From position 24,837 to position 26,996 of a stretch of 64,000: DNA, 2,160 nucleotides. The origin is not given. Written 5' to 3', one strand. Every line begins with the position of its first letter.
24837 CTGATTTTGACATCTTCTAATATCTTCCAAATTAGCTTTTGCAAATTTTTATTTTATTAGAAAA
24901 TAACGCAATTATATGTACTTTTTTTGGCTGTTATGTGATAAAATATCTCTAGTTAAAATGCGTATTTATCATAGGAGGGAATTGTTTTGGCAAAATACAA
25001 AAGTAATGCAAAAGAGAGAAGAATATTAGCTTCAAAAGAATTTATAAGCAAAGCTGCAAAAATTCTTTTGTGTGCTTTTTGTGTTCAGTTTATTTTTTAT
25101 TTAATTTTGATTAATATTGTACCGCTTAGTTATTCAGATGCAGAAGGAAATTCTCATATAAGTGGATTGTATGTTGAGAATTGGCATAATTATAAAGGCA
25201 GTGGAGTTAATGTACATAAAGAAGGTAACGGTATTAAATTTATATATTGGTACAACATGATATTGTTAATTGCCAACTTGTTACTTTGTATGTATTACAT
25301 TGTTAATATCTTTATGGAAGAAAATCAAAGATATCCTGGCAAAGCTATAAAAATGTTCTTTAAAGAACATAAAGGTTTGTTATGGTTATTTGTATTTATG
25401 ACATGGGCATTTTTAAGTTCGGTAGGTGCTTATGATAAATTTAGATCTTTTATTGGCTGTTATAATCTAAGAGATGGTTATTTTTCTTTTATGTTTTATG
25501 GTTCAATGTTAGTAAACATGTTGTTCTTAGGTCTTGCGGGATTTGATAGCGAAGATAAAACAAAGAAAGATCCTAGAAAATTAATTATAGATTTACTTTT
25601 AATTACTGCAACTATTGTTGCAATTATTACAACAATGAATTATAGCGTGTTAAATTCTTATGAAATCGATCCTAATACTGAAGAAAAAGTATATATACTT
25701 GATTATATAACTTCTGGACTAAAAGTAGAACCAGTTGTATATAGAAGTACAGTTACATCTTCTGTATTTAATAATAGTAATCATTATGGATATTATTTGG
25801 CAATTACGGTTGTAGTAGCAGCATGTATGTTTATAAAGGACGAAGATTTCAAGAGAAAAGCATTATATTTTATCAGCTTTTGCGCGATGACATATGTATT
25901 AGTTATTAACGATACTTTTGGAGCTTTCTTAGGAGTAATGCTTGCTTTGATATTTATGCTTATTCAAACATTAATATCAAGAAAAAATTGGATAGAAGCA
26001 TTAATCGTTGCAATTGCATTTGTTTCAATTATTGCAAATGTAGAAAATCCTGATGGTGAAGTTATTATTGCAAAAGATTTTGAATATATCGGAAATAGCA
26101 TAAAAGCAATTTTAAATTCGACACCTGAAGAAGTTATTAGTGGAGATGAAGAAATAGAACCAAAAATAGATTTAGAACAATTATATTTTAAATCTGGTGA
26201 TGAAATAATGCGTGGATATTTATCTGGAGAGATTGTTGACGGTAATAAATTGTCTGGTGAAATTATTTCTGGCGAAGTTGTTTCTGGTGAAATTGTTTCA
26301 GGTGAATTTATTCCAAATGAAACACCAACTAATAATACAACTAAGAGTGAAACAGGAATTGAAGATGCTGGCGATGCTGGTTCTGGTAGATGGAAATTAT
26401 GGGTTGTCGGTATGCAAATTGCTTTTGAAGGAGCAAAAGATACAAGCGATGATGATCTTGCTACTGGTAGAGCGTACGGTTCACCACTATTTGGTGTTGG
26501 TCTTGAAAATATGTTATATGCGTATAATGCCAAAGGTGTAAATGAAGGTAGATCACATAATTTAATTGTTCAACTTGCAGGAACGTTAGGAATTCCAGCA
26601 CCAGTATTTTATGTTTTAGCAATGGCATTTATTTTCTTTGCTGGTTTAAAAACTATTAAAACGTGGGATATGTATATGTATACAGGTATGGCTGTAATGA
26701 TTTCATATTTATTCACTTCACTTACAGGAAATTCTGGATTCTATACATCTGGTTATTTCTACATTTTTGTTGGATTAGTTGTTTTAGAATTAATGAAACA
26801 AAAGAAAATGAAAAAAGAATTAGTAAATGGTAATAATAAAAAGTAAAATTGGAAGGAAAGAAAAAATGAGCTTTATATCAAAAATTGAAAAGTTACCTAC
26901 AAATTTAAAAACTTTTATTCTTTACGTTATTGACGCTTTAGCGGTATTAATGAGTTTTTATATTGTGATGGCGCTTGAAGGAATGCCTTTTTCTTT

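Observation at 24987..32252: Possible O-linked protein glycosylation module: Wzy_C-family transferase with SGE repeats plus bacillosamine-type (PglF-PglE-PglC-GT-PglD) genes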

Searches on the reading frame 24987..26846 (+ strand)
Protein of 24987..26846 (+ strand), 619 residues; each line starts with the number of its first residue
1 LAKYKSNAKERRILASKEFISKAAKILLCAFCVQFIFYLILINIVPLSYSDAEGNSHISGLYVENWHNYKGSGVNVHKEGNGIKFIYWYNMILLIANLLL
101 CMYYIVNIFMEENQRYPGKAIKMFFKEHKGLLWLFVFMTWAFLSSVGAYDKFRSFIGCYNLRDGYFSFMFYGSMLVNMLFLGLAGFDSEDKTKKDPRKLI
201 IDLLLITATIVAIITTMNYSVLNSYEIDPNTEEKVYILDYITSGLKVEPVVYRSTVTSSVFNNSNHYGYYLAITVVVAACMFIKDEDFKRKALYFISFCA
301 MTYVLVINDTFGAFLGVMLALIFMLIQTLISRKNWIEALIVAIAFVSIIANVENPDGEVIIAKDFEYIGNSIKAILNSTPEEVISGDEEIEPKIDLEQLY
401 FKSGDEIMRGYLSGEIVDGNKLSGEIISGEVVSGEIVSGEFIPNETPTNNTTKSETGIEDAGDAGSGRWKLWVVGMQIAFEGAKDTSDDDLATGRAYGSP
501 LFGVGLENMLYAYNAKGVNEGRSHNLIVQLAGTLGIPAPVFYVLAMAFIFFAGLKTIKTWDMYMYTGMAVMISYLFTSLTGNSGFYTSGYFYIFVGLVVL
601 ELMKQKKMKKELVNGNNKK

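Call 3: search_protein_families(library=pfam, proteins=[window:24987-26846:+], max_evalue=0.01)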
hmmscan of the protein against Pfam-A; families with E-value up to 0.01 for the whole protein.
window:24987-26846:+ (619 aa): 0 families

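Call 4: search_protein_families(library=ncbifam, proteins=[window:24987-26846:+], max_evalue=0.01)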
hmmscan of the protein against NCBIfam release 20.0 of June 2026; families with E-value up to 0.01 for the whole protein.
window:24987-26846:+ (619 aa): 0 families

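Call 6: search_protein_families(library=pfam, proteins=[window:24987-26846:+], max_evalue=10)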
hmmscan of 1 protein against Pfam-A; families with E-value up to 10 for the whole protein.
window:24987-26846:+ (619 aa): 4 families
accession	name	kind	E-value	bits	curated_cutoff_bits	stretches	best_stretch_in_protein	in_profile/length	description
PF13398.12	Peptidase_M50B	-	0.011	15.8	26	1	270-355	75-159/201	Peptidase M50B-like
PF07331.16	TctB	-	0.017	15.8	29.1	1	274-349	40-124/137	Tripartite tricarboxylate transporter TctB family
PF04932.20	Wzy_C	-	0.035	14.3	31.7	2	499-542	98-148/149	O-Antigen ligase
PF23021.3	6TM_2nd_PGAP2IP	-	4.2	7.6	27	1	265-333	45-114/181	PGAP2IP, second transmembrane domain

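Call 7: find_homologous_proteins(query=window:24987-26846:+, max_evalue=0.001)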
Query window:24987-26846:+ (619 aa): 58 proteins with E <= 0.001 among 8000 candidates.
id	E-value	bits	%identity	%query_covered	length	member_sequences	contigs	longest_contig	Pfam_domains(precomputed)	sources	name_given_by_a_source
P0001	0.0e+0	1384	100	100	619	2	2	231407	-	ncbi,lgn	-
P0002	0.0e+0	1170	83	100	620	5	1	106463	-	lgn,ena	-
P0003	1.1e-238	812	62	99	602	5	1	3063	PF04932.21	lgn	-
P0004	1.9e-228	778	61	99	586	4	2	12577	PF04932.21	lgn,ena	-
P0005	5.4e-144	499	47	100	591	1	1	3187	PF04932.21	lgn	-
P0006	4.8e-142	493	47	97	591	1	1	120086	PF04932.21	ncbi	-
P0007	6.2e-142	492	45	99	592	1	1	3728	PF04932.21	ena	-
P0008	8.2e-142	492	46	99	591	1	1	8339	PF04932.21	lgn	-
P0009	2.7e-141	490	45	100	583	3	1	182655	PF04932.21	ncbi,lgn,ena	-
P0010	7.6e-141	489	46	99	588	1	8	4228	PF04932.21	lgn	-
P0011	1.5e-138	481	46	99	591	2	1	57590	PF04932.21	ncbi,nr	ncbi:MAG: O-antigen ligase family protein [Clostridia bacterium]|nr:O-antigen ligase family protein 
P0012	2.1e-138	481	45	99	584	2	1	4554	PF04932.21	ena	-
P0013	2.5e-138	480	46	99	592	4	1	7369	PF04932.21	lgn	-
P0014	9.6e-137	475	46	100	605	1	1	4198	PF04932.21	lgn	-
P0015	3.0e-136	474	45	99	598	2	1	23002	PF04932.21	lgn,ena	-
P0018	9.9e-133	462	43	99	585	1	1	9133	PF04932.21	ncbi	-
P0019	7.7e-132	459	44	100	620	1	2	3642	PF04932.21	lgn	-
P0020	1.1e-131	459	45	98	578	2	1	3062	PF04932.21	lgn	-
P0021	2.0e-131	458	45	99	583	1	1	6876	PF04932.21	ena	-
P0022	2.4e-131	457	45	99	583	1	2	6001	PF04932.21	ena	-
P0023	1.5e-130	455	43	99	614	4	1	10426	PF04932.21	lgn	-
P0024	3.3e-130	454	43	100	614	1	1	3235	PF04932.21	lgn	-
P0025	3.4e-130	454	43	100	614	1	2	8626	PF04932.21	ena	-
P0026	1.5e-129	451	43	100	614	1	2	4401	PF04932.21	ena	-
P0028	1.5e-123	432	46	60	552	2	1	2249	PF04932.21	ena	-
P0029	2.6e-123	431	42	100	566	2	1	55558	PF04932.21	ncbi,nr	ncbi:MAG: O-antigen ligase family protein [Clostridia bacterium]|nr:O-antigen ligase family protein 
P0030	6.6e-120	420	41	97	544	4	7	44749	PF04932.21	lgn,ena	-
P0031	1.4e-119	419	41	98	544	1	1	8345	PF04932.21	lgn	-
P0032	4.0e-119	417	44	60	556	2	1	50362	PF04932.21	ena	-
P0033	4.8e-119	417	40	99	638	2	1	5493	PF04932.21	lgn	-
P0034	1.4e-115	405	43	97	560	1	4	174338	PF04932.21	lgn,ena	-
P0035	7.3e-115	403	44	61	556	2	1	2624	PF04932.21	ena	-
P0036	7.9e-112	393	38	63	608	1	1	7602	PF04932.21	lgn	-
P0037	2.1e-107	378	39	98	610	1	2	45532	PF04932.21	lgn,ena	-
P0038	1.7e-105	372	40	98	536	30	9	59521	PF04932.21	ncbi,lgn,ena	-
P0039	5.8e-104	367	39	97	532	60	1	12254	PF04932.21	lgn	-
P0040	2.5e-99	352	44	82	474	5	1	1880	PF04932.21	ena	-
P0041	2.9e-91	325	38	99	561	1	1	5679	PF04932.21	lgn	-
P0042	1.8e-89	319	37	88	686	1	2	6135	PF04932.21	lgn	-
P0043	7.6e-89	317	36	98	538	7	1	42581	PF04932.21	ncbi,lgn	-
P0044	2.1e-84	302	38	79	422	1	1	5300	PF04932.21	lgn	-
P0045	3.7e-84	302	43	42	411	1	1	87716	PF04932.21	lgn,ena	-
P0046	2.9e-82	295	38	79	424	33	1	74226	PF04932.21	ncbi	-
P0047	6.6e-82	294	34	98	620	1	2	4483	PF04932.21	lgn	-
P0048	5.3e-77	278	40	41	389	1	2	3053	PF04932.21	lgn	-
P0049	2.6e-72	262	33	87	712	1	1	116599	PF04932.21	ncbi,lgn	-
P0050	1.6e-61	227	35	36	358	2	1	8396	PF04932.21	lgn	-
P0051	2.3e-61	226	37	36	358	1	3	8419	PF04932.21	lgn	-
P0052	7.5e-43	165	34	41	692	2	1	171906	PF04932.21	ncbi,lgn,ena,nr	ncbi:MAG: O-antigen ligase family protein [Clostridia bacterium]|nr:O-antigen ligase family protein 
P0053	1.0e-40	158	33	40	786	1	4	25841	PF04932.21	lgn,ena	-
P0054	1.4e-37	148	36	34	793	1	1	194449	PF04932.21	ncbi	-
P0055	1.3e-36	145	33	32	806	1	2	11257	PF04932.21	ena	-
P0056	8.2e-36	142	27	74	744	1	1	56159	PF04932.21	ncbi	-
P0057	5.0e-14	70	27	36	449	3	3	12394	PF04932.21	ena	-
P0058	1.0e-12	66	35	16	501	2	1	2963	PF04932.21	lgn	-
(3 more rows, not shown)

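Call 9: find_encoding_contigs(protein=P0001, flank=10000, max_places=3)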
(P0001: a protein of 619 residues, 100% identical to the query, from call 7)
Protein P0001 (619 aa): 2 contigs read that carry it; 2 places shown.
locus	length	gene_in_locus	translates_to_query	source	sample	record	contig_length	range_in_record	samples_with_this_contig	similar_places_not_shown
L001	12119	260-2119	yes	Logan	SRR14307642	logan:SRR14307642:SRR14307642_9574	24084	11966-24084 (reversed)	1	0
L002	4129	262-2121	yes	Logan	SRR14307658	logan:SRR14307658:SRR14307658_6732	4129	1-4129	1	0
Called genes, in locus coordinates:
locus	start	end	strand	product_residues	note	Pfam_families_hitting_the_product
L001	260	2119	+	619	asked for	-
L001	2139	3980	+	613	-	PF13727:CoA_binding_3, PF17836:PglD_N (faint), PF00106:adh_short (weak), PF01370:Epimerase, PF02719:Polysacc_synt_2, PF04321:RmlD_sub_bind, PF01073:3Beta_HSD, PF16363:GDP_Man_Dehyd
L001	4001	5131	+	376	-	PF01041:DegT_DnrJ_EryC1, PF01212:Beta_elim_lyase (weak), PF00155:Aminotran_1_2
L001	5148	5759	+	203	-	PF02397:Bac_transf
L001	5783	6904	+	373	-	PF13477:Glyco_trans_4_2, PF13439:Glyco_transf_4, PF13579:Glyco_trans_4_4 (weak), PF00534:Glycos_transf_1, PF13692:Glyco_trans_1_4, PF20706:GT4-conflict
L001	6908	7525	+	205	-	PF17836:PglD_N, PF25084:LbH_EIF2B (weak), PF25087:GMPPB_C (weak), PF00132:Hexapep (weak)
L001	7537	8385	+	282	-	PF01040:UbiA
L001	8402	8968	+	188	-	PF12710:HAD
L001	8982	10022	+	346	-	PF01073:3Beta_HSD, PF01370:Epimerase, PF02719:Polysacc_synt_2, PF04321:RmlD_sub_bind, PF13460:NAD_binding_10, PF16363:GDP_Man_Dehyd, PF07993:NAD_binding_4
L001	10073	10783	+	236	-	PF00696:AA_kinase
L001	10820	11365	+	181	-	PF01765:RRF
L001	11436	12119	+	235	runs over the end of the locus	PF01255:Prenyltransf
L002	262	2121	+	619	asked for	-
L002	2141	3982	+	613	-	PF13727:CoA_binding_3, PF17836:PglD_N (faint), PF00106:adh_short (weak), PF01370:Epimerase, PF02719:Polysacc_synt_2, PF04321:RmlD_sub_bind, PF01073:3Beta_HSD, PF16363:GDP_Man_Dehyd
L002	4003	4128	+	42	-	?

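Call 10: find_encoding_contigs(protein=P0009, flank=10000, max_places=2)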
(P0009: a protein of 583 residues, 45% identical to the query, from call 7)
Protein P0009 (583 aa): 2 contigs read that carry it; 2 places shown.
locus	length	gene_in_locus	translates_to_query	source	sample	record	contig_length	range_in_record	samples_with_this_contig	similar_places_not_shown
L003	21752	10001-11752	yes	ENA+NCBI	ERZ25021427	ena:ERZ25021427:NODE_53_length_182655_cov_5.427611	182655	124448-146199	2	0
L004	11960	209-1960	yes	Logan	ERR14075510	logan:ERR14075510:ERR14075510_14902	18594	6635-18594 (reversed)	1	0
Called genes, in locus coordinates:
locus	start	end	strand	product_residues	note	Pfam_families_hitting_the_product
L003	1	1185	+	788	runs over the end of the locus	PF00488:MutS_V, PF20297:MSSS, PF01713:Smr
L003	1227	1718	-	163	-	-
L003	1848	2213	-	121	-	PF03862:SpoVAC_SpoVAEB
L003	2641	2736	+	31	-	-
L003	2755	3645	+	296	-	PF19293:CdaA_N, PF02457:DAC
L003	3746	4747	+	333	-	-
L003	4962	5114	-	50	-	-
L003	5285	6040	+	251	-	-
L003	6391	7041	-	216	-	PF12917:YfbR-like (weak), PF13023:HD_3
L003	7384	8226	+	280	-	PF13793:Pribosyltran_N, PF00156:Pribosyltran, PF14572:Pribosyl_synth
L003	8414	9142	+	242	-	PF00318:Ribosomal_S2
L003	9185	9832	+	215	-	PF00889:EF_TS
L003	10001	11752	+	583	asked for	PF04932:Wzy_C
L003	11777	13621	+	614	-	PF13727:CoA_binding_3, PF00106:adh_short (weak), PF04321:RmlD_sub_bind, PF01073:3Beta_HSD, PF01370:Epimerase, PF02719:Polysacc_synt_2, PF16363:GDP_Man_Dehyd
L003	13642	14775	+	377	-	PF00155:Aminotran_1_2 (weak), PF01041:DegT_DnrJ_EryC1, PF01212:Beta_elim_lyase (weak)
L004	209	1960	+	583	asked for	PF04932:Wzy_C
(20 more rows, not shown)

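Call 11: find_encoding_contigs(protein=P0034, flank=10000, max_places=2)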
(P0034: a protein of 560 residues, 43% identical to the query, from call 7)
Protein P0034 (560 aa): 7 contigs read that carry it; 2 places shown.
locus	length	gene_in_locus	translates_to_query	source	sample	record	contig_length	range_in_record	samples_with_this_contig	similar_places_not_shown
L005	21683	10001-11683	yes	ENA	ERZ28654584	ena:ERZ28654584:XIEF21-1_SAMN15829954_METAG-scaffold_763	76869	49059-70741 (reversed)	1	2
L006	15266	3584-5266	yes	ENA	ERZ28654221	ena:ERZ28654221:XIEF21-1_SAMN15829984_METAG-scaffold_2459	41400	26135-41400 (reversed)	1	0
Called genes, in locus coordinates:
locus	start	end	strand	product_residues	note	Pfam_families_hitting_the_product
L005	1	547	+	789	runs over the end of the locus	PF00488:MutS_V, PF20297:MSSS, PF01713:Smr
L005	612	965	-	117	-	-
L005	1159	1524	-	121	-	PF03862:SpoVAC_SpoVAEB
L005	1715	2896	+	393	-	-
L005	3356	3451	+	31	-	-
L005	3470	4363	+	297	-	PF19293:CdaA_N, PF02457:DAC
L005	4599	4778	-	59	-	-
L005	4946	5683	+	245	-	PF14491:DUF4435 (faint)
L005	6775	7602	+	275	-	PF13793:Pribosyltran_N, PF00156:Pribosyltran, PF14572:Pribosyl_synth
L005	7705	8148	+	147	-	-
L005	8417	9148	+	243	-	PF00318:Ribosomal_S2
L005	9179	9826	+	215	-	PF00889:EF_TS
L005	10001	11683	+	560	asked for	PF04932:Wzy_C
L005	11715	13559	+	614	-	PF13727:CoA_binding_3, PF17836:PglD_N (faint), PF00106:adh_short (weak), PF04321:RmlD_sub_bind, PF01073:3Beta_HSD, PF01370:Epimerase, PF02719:Polysacc_synt_2, PF16363:GDP_Man_Dehyd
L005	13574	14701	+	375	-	PF01041:DegT_DnrJ_EryC1, PF00155:Aminotran_1_2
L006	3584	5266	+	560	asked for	PF04932:Wzy_C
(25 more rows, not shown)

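Call 12: find_encoding_contigs(protein=P0006, flank=10000, max_places=2)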
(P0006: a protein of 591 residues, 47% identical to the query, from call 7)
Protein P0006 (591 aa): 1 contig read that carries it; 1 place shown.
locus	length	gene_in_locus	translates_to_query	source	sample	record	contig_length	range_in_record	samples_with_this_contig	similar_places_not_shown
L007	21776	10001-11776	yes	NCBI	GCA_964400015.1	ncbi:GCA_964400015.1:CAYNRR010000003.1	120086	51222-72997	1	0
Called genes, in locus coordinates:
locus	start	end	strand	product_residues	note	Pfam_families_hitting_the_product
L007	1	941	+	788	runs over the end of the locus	PF00488:MutS_V, PF20297:MSSS, PF01713:Smr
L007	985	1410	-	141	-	-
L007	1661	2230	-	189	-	-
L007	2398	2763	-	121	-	PF03862:SpoVAC_SpoVAEB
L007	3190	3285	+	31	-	-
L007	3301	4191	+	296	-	PF19293:CdaA_N, PF02457:DAC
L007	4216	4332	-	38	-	-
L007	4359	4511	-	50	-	-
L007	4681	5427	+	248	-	-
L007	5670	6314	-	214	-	PF12917:YfbR-like (weak), PF13023:HD_3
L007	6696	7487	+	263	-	PF13793:Pribosyltran_N, PF00156:Pribosyltran, PF14572:Pribosyl_synth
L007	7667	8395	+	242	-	PF00318:Ribosomal_S2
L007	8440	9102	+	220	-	PF13306:LRR_5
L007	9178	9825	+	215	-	PF00889:EF_TS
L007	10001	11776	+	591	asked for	PF04932:Wzy_C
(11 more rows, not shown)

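Call 18: search_solved_structures(query=A1, max_evalue=10, show_alignments=2)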
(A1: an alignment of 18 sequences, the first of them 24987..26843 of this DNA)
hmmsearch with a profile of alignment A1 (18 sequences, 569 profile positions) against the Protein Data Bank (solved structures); distinct sequences matched with E-value up to 10: 3.
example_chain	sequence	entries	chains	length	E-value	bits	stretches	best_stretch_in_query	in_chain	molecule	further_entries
7tpg_B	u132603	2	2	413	0.52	12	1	434-510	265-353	Putative cell surface polysaccharide polymerase/ligase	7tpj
4qan_A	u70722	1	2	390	1.1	10.9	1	35-85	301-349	hypothetical protein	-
8hif_s1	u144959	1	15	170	1.1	10.9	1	87-124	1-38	VP38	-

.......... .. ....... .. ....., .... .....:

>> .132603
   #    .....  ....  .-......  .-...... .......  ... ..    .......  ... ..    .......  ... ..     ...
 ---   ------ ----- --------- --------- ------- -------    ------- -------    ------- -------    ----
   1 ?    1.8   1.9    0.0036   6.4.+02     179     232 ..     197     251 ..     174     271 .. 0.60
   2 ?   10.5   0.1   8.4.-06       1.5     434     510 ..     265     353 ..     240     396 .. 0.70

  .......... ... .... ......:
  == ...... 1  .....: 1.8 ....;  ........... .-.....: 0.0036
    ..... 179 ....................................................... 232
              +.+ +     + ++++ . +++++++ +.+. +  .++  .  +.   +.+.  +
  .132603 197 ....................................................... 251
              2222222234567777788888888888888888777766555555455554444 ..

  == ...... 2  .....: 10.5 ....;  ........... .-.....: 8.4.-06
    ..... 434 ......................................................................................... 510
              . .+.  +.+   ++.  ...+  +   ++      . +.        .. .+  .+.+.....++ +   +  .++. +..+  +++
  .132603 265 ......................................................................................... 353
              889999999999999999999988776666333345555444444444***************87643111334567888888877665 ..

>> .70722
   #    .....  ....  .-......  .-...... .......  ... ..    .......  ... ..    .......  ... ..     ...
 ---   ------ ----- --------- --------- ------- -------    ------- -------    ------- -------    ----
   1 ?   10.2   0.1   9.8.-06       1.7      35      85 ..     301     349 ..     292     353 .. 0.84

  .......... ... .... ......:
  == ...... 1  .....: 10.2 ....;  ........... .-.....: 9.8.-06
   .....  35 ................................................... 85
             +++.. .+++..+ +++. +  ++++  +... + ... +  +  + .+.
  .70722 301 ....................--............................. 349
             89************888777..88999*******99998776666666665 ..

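Call 21: predict_structure(alignment_id=A1)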
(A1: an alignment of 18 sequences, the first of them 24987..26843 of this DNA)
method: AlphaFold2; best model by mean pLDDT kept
length: 619 residues; sequences in the alignment: 18
mean_pLDDT: 68.1   pTM: 0.74
mean pLDDT of the five models: 68.1, 68.0, 66.0, 64.5, 64.1
residues with pLDDT >= 90: 139; 70-90: 207; 50-70: 109; < 50: 164
segments of 3 or more residues with pLDDT < 50: 1-5, 68-80, 149-163, 187-193, 243-249, 255-263, 379-467, 485-496, 583-587
pLDDT, mean of each block of 10 residues (from residue 1): 55 86 91 78 60 64 50 44 66 87 87 77 88 89 67 39 56 88 62 72 92 80 76 72 46 48 64 94 94 96 84 87 94 93 94 75 73 59 33 24 29 28 28 31 31 25 40 77 49 49 71 66 73 85 92 89 94 85 53 92 86 65
secondary structure, 60 per line:
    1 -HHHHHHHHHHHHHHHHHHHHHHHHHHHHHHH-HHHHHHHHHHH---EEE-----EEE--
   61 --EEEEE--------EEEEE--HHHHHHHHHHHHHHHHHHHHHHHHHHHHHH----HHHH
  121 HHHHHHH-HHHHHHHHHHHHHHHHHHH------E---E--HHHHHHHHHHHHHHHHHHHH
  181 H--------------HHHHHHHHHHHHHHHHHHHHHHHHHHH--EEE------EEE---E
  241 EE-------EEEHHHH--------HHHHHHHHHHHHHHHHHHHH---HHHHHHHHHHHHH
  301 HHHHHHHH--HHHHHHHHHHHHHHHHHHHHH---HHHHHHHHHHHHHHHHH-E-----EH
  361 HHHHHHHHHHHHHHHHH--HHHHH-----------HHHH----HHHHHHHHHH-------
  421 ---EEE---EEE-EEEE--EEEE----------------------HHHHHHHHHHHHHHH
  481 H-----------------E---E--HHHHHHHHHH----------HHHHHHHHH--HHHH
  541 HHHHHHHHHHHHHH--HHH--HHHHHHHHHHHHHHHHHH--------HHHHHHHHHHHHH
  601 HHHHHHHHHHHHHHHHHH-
elements in order: H2-32 H34-44 E48-50 E56-58 E63-67 E76-80 H83-112 H117-127 H129-147 H161-181 H196-222 E225-227 E234-236 E240-242 E250-252 H253-256 H265-284 H288-308 H311-331 H335-351 H360-377 H380-384 H396-399 H404-413 E424-426 E430-432 E434-437 E440-443 H466-481 H506-515 H526-534 H537-554 H562-579 H588-618
